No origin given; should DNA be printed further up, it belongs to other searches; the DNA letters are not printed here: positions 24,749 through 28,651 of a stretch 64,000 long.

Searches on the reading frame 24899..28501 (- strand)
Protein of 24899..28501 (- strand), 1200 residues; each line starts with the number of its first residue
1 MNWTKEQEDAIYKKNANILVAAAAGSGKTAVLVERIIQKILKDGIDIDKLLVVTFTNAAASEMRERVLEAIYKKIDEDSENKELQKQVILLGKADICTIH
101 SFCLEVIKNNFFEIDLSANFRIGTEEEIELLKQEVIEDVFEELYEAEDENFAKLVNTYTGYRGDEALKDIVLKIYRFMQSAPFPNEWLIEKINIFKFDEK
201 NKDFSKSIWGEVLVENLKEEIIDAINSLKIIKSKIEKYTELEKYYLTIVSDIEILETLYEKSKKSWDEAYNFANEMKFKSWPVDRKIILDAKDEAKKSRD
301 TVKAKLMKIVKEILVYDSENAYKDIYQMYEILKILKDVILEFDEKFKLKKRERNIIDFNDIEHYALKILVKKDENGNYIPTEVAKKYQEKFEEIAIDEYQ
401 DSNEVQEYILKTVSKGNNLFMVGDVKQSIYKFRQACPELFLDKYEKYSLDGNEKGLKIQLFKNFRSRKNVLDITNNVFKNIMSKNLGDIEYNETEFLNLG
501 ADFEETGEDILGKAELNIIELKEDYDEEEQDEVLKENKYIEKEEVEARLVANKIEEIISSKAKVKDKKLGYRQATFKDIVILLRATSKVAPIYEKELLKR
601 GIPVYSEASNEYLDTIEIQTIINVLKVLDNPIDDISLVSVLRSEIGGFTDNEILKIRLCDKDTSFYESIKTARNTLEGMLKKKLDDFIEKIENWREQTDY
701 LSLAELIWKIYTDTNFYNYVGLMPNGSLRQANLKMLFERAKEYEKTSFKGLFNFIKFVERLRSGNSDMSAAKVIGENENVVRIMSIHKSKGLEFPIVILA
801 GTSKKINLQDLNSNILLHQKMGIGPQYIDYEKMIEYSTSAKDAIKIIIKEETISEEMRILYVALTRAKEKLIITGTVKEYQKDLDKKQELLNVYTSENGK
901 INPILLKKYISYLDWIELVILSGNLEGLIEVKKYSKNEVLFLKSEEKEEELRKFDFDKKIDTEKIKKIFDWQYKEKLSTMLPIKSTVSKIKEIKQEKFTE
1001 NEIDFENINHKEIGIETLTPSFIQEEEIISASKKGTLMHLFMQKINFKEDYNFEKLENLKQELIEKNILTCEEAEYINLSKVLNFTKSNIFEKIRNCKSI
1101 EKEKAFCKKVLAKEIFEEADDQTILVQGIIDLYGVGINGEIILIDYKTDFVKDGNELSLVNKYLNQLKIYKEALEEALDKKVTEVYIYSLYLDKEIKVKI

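Call 10: search_protein_families(library=pfam, proteins=[window:24899-28501:-], max_evalue=0.001)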
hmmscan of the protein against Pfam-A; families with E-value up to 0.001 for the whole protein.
window:24899-28501:- (1200 aa): 8 families
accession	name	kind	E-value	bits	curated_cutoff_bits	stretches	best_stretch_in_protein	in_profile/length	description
PF00580.27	UvrD-helicase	-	4.1e-55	187.8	23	1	3-447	1-270/271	UvrD/REP helicase N-terminal domain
PF13361.12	UvrD_C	-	8.3e-34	118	25.6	1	458-874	1-346/350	UvrD-like helicase C-terminal domain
PF13245.12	AAA_19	-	6.1e-18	65.7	25.1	1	7-433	1-134/134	AAA domain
PF13538.12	UvrD_C_2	-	1.9e-10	40.9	27.4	1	781-801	2-22/52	UvrD-like helicase C-terminal domain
PF12705.13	PDDEXK_1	-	3.2e-06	27.7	22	1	1027-1186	30-186/247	PD-(D/E)XK nuclease superfamily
PF01443.25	Viral_helicase1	-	3.4e-06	27.5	21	0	847-873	196-226/228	Viral superfamily 1 RNA helicase core domain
PF00270.35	DEAD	-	0.00022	21.4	26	1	8-96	5-97/167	DEAD/DEAH box helicase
PF04851.21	ResIII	-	0.00075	19.9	22.5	1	5-88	13-94/164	Type III restriction enzyme, res subunit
